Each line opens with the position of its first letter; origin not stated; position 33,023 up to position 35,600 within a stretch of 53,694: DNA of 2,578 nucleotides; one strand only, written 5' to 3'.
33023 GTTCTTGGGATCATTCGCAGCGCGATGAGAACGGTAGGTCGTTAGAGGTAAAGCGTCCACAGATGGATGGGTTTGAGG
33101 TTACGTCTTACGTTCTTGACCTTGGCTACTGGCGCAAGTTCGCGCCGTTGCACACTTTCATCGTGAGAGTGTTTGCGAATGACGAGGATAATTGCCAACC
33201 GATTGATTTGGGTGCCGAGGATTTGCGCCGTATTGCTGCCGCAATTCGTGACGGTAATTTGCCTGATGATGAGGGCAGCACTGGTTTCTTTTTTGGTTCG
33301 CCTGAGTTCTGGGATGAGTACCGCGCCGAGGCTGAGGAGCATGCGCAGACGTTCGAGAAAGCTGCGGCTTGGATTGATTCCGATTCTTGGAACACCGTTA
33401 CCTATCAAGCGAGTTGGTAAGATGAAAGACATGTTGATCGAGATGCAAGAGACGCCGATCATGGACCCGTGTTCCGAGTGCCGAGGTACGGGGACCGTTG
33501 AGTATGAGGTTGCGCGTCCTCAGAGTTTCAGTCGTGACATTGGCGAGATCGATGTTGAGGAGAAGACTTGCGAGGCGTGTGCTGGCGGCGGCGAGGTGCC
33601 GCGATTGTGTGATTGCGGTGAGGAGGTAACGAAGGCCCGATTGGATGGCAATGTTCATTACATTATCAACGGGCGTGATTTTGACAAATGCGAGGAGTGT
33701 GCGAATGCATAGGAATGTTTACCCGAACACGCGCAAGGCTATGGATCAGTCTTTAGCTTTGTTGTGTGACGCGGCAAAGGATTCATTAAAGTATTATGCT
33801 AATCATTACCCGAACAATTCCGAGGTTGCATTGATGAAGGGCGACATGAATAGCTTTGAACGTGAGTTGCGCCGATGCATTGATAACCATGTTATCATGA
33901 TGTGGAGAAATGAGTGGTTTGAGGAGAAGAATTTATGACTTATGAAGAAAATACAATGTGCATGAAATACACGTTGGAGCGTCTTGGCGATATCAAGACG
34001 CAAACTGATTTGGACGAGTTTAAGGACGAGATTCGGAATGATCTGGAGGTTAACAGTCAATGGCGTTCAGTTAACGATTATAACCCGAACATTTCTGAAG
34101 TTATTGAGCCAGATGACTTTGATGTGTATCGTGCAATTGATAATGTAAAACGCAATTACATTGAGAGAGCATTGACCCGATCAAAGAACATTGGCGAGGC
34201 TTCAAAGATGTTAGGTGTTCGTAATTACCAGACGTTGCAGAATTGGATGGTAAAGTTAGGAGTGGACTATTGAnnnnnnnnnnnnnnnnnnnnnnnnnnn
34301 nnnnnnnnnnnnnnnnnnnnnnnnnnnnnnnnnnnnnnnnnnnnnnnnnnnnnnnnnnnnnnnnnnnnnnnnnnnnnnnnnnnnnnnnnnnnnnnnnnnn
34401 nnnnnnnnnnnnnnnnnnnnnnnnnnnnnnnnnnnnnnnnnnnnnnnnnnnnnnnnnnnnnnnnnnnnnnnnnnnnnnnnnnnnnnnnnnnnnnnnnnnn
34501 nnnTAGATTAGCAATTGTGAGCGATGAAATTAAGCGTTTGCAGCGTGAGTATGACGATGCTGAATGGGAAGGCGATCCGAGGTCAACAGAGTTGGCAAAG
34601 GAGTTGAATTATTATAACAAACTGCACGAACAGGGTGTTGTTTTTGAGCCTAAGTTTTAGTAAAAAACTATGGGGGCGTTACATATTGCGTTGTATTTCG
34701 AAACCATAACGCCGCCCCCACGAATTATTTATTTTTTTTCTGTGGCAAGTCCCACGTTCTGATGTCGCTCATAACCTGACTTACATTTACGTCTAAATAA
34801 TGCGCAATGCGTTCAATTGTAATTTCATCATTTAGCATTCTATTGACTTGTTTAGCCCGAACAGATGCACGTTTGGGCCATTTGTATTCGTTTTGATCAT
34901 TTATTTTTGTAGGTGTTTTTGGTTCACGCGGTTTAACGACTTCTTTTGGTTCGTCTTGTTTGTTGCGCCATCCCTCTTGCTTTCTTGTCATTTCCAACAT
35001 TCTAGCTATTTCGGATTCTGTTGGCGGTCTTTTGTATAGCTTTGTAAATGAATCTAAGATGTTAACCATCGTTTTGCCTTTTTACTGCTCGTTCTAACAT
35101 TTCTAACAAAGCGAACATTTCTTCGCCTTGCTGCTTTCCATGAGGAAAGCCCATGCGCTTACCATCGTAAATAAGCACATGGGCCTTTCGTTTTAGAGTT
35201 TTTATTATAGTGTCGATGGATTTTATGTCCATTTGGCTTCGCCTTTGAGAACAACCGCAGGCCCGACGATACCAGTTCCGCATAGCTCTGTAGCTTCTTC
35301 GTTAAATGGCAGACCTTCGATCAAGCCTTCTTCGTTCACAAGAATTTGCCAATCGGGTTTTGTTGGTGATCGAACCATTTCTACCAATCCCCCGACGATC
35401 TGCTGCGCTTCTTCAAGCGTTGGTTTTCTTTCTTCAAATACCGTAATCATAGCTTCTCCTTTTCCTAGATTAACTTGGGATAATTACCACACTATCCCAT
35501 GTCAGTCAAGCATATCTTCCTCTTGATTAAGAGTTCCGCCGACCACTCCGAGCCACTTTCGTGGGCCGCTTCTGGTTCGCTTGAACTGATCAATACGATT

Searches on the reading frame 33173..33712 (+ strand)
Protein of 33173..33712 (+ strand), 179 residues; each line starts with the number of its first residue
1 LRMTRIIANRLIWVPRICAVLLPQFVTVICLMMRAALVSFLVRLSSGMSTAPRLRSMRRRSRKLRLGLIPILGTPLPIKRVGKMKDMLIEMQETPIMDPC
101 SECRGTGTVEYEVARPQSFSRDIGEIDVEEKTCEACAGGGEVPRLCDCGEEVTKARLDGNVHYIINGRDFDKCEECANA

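Call 32: search_protein_families(library=pfam, proteins=[window:33173-33712:+], max_evalue=0.1)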
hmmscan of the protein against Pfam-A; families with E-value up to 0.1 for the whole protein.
window:33173-33712:+ (179 aa): 2 families
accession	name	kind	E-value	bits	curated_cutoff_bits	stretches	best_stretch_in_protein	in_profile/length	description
PF00684.25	DnaJ_CXXCXGXG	-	0.0061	17.2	32.7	1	96-148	15-58/65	DnaJ central domain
PF01104.22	Bunya_NS-S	-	0.047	13.9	25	1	31-68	21-58/91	Bunyavirus non-structural protein NS-s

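Call 33: search_protein_families(library=phrogs, proteins=[window:33173-33712:+], max_evalue=0.01)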
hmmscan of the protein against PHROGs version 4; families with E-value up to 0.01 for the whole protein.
window:33173-33712:+ (179 aa): 1 family
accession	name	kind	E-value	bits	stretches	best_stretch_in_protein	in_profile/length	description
phrog_127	-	transcription regulation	9.3e-06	26.5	1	98-149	115-167/253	anti-termination protein Q-like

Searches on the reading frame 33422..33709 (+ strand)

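Call 79: search_protein_families(library=pfam, proteins=[window:33422-33709:+], max_evalue=0.1)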
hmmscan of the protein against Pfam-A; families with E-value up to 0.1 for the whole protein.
seq(96 aa): 2 families
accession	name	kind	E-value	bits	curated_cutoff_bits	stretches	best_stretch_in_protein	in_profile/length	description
PF00684.25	DnaJ_CXXCXGXG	-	0.00079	20.1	32.7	1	15-65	16-58/65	DnaJ central domain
PF17302.8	DUF5351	-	0.079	13.7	27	0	16-25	19-28/29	Family of unknown function (DUF5351)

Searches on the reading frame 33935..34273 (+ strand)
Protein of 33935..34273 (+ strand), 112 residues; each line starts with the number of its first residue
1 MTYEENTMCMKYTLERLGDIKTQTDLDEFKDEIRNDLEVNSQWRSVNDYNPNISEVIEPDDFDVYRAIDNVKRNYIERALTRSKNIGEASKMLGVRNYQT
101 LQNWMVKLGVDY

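Call 32: search_protein_families(library=pfam, proteins=[window:33935-34273:+], max_evalue=0.1)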
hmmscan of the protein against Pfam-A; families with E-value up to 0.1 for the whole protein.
window:33935-34273:+ (112 aa): 3 families
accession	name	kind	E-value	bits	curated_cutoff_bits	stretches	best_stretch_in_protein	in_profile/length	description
PF02954.25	HTH_8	-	0.0041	17.3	22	1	71-95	5-30/42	Bacterial regulatory protein, Fis family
PF02390.23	Methyltransf_4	-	0.033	14.1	24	1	3-52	96-145/173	Putative methyltransferase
PF08938.16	HBS1_N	-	0.084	13.7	26.4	0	23-78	23-75/78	HBS1 N-terminus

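Call 33: search_protein_families(library=phrogs, proteins=[window:33935-34273:+], max_evalue=0.01)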
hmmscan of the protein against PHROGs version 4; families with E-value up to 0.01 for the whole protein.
window:33935-34273:+ (112 aa): 0 families

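Call 54: search_solved_structures(query=window:33935-34270:+, max_evalue=10, show_alignments=2)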
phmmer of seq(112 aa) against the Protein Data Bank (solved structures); distinct sequences matched with E-value up to 10: 3.
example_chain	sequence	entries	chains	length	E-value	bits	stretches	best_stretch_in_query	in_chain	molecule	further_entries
3wgd_A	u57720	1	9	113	0.44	14.4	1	85-107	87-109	Thioredoxin domain-containing protein 5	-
4ilo_A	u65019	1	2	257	0.72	13.7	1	22-75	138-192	CT398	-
8iah_8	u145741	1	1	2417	8.6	10.2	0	9-97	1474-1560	Spectrin alpha, erythrocytic 1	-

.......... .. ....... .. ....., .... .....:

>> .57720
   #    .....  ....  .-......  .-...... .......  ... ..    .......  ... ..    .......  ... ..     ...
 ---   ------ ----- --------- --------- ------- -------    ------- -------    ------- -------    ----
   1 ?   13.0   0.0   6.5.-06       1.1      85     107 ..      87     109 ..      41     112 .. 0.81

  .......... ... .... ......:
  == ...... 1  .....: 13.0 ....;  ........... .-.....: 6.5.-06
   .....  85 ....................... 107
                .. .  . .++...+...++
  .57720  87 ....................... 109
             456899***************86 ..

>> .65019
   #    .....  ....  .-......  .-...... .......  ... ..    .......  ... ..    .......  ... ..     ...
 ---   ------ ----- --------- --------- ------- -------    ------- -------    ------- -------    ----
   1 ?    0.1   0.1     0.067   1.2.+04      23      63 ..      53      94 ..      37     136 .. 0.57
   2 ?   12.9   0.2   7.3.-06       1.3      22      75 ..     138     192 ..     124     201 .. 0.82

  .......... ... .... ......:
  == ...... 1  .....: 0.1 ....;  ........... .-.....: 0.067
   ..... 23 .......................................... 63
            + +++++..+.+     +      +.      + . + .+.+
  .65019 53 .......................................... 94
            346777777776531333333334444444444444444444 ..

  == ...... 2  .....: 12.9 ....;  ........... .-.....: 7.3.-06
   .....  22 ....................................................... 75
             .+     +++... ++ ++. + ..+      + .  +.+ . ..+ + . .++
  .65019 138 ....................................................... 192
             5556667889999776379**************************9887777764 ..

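Call 56: search_dna_similar(query=window:33935-34270:+, collection=phages, mode=protein, max_evalue=0.001, max_rows=20)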
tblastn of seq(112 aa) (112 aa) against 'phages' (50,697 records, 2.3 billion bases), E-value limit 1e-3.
No match.

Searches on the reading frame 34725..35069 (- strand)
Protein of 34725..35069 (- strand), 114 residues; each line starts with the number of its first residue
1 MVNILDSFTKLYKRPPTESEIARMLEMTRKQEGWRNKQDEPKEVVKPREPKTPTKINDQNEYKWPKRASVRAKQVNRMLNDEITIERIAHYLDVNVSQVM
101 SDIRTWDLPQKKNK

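Call 32: search_protein_families(library=pfam, proteins=[window:34725-35069:-], max_evalue=0.1)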
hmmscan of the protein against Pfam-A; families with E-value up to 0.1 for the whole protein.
window:34725-35069:- (114 aa): 2 families
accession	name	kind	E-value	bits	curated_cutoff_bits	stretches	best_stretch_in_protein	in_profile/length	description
PF04539.22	Sigma70_r3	-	0.00056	20.4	25.3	0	13-30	18-35/78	Sigma-70 region 3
PF21476.4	PF0610-like_N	-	0.03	15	33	0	13-31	12-30/50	PF0610-like, N-terminal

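Call 33: search_protein_families(library=phrogs, proteins=[window:34725-35069:-], max_evalue=0.01)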
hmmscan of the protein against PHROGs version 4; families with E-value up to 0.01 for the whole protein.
window:34725-35069:- (114 aa): 1 family
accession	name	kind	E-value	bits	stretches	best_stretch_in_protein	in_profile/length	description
phrog_15534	-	DNA, RNA and nucleotide metabolism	0.0096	17.5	0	70-112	31-72/93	HTH DNA binding protein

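Call 55: search_solved_structures(query=window:34728-35069:-, max_evalue=10)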
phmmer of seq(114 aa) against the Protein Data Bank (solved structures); distinct sequences matched with E-value up to 10: 9.
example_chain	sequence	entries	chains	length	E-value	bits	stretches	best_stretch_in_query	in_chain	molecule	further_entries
2f8q_A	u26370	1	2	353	0.78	13.3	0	73-109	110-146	alkaline thermostable endoxylanase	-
2fgl_A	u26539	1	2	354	0.79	13.3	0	73-109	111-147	alkaline thermostable endoxylanase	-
5efd_A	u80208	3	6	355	0.79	13.3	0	73-109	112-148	Beta-xylanase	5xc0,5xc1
5eff_A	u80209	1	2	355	0.8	13.3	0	73-109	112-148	Beta-xylanase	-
5eba_A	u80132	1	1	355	0.8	13.3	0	73-109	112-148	Beta-xylanase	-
5eb8_A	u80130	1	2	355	0.8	13.3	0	73-109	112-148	Beta-xylanase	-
4qce_A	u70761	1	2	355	0.8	13.3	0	73-109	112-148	Alkaline thermostable endoxylanase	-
4qcf_A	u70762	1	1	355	0.8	13.3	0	73-109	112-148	Alkaline thermostable endoxylanase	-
4qdm_A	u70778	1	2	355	0.8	13.3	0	73-109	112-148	Alkaline thermostable endoxylanase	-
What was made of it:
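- Tried and rejected: q112 and r114 as regulators: there were no PDB or phage-database matches, and the Pfam HTH hits are below cutoff (calls 32, 54-56).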

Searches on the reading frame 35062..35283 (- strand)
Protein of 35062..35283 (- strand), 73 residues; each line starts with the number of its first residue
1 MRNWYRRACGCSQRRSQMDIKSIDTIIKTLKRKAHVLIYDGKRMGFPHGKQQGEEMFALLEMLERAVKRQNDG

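Call 32: search_protein_families(library=pfam, proteins=[window:35062-35283:-], max_evalue=0.1)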
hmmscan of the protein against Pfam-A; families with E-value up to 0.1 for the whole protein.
window:35062-35283:- (73 aa): 2 families
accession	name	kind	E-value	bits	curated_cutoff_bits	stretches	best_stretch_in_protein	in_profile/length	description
PF24101.1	eWH_GTF3C1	-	0.058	13.5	30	1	14-40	39-65/110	GTF3C1, extended winged-helix domain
PF09369.15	MZB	-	0.071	14.3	24.2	1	15-69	12-65/80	MrfA Zn-binding domain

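Call 33: search_protein_families(library=phrogs, proteins=[window:35062-35283:-], max_evalue=0.01)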
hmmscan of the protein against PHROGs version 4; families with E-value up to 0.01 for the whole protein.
window:35062-35283:- (73 aa): 0 families

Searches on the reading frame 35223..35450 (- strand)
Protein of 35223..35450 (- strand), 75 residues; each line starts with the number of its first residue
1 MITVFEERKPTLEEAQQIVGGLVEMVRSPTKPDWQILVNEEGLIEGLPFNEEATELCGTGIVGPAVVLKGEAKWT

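Call 32: search_protein_families(library=pfam, proteins=[window:35223-35450:-], max_evalue=0.1)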
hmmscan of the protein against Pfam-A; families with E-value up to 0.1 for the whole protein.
window:35223-35450:- (75 aa): 1 family
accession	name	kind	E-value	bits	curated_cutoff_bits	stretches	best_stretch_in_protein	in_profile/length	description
PF12957.13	DUF3846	-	4.5e-12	46.5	27.5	1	10-70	19-80/103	Domain of unknown function (DUF3846)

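Call 33: search_protein_families(library=phrogs, proteins=[window:35223-35450:-], max_evalue=0.01)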
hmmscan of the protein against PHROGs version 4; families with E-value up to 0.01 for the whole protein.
window:35223-35450:- (75 aa): 1 family
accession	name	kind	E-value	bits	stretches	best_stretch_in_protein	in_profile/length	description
phrog_3777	-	unknown function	8e-09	36.2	1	12-65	26-89/127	-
